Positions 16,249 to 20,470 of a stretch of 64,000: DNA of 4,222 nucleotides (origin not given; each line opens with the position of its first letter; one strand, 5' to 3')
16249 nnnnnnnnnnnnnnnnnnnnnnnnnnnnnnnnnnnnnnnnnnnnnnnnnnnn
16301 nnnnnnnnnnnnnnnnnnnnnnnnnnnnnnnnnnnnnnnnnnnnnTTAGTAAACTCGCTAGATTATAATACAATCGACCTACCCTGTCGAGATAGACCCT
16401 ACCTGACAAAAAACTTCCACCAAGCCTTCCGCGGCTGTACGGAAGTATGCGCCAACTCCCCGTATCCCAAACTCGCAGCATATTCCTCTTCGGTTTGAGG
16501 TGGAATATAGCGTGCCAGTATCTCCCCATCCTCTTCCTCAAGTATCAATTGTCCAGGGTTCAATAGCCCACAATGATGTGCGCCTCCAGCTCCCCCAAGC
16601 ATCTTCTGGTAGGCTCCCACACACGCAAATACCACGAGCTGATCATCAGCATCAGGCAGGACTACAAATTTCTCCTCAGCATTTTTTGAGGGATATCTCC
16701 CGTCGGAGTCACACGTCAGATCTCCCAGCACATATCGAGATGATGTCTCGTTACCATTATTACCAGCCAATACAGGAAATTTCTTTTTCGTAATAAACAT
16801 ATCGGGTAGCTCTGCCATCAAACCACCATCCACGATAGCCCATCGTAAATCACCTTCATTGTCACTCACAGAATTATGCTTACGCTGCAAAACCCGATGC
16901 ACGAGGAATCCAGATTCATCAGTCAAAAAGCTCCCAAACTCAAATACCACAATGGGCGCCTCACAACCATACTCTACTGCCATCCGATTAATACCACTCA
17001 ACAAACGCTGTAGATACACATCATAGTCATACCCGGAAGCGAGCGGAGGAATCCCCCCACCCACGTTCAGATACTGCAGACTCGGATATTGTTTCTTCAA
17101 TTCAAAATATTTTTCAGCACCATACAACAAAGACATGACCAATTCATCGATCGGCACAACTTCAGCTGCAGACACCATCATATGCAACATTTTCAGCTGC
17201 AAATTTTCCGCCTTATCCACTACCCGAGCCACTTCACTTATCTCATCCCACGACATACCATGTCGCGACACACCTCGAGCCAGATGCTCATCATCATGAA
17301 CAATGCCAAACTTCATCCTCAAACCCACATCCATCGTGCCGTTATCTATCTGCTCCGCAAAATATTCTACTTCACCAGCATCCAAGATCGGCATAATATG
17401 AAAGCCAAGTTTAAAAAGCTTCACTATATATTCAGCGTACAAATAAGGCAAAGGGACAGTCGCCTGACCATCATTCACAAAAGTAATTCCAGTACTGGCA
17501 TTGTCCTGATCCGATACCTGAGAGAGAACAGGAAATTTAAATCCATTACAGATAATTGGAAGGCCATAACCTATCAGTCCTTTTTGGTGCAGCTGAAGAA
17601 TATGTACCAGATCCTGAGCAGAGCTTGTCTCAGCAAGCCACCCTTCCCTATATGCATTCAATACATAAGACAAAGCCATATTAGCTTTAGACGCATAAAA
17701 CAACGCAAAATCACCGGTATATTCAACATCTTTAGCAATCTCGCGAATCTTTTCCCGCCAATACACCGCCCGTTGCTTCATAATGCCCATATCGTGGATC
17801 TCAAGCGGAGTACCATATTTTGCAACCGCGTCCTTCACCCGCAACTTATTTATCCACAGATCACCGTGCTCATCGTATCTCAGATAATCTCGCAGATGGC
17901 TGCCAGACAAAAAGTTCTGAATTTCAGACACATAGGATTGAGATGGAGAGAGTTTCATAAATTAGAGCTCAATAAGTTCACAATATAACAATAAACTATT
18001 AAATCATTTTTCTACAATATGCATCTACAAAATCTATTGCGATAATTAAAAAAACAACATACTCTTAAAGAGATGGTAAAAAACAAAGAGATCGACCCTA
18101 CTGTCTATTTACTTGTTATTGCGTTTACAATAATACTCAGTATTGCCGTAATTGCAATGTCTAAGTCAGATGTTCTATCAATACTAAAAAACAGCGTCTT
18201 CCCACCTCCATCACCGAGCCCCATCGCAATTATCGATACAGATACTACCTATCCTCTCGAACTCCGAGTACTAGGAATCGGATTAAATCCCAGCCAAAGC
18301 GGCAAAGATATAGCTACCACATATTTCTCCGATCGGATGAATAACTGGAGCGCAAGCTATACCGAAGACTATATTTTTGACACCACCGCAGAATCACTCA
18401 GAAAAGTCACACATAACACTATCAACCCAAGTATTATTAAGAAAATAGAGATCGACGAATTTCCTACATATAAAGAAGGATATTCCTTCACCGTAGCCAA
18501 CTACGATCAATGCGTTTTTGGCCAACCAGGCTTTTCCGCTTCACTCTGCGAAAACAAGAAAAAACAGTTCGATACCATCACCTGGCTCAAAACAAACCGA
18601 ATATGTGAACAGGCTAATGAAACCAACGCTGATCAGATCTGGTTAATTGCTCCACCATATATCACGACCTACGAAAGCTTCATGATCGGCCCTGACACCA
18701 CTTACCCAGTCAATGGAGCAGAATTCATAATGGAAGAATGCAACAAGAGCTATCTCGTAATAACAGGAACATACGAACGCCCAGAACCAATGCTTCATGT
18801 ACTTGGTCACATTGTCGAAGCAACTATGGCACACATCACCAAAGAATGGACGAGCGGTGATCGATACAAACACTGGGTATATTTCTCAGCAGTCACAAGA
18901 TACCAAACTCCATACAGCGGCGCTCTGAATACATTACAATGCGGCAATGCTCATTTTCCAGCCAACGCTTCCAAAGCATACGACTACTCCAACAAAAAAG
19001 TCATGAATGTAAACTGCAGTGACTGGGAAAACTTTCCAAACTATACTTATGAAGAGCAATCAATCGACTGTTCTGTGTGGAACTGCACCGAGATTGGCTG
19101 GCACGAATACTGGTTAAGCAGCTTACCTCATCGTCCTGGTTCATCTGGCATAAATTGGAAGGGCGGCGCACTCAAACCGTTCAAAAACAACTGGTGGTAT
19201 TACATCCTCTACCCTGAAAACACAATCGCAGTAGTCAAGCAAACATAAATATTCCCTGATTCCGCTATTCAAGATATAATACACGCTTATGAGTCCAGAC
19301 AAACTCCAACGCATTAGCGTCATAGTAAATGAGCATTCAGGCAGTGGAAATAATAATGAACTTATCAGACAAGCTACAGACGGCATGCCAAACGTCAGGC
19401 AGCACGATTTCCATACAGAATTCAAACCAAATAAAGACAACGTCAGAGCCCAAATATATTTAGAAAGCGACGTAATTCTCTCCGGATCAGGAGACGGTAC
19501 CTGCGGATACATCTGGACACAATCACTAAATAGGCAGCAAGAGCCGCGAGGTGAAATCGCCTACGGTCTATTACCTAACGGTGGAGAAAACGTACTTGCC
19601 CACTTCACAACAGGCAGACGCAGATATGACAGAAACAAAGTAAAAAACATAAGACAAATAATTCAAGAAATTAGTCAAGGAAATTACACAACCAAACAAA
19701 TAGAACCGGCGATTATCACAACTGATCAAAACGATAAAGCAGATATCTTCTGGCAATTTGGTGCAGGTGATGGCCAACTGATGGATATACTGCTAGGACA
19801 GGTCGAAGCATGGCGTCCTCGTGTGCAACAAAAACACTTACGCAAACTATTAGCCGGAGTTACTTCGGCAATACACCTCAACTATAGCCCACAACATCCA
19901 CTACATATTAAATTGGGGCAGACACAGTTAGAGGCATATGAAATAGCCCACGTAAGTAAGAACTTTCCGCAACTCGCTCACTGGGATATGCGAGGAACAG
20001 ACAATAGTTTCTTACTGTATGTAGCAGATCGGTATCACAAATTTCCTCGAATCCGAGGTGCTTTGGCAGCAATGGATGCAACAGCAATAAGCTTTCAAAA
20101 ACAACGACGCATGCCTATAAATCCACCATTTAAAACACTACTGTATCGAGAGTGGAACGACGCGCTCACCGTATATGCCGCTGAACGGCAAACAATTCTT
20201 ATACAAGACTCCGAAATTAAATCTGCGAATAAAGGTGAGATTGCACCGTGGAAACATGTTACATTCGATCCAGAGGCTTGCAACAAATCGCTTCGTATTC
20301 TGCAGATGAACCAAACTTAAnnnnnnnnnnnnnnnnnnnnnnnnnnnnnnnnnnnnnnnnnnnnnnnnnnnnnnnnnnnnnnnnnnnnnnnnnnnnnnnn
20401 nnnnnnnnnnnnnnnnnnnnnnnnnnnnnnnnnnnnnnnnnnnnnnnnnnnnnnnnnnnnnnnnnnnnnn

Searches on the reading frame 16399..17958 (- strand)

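Call 39: search_protein_families(library=pfam, proteins=[window:16399-17958:-], max_evalue=0.0001)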
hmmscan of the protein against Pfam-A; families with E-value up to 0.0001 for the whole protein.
window:16399-17958:- (519 aa): 0 families

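Call 61: search_protein_families(library=ncbifam, proteins=[window:16399-17958:-], max_evalue=0.00001)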
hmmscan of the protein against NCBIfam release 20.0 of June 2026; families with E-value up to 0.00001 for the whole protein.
window:16399-17958:- (519 aa): 6 families
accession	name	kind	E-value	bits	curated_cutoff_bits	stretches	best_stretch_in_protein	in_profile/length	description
NF003763.0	PRK05354.1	equivalog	8.2e-21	74.2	369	2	210-365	198-365/636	biosynthetic arginine decarboxylase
TIGR01273.1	speA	equivalog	5.8e-19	68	624.1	2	375-456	454-542/624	arginine decarboxylase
TIGR01048.1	lysA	equivalog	4.4e-17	61.7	297.9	1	210-451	143-377/417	diaminopimelate decarboxylase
NF052544.1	OrLyDeCDokD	equivalog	1e-06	27.7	700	0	233-451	186-419/461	ornithine/lysine decarboxylase DokD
NF006515.0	PRK08961.1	equivalog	1.3e-06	26.7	802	0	221-362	629-763/861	bifunctional aspartate kinase/diaminopimelate decarboxylase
TIGR03099.1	dCO2ase_PEP1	hypoth_equivalog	6e-06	25.6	478.45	0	226-416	159-350/398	pyridoxal-dependent decarboxylase, exosortase A system-associated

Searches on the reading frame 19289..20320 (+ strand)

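Call 39: search_protein_families(library=pfam, proteins=[window:19289-20320:+], max_evalue=0.0001)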
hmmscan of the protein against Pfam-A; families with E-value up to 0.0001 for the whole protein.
window:19289-20320:+ (343 aa): 1 family
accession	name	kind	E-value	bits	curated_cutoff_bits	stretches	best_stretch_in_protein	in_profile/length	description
PF00781.29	DAGK_cat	-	1.1e-07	31.9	23.6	1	9-127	2-115/125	Diacylglycerol kinase catalytic domain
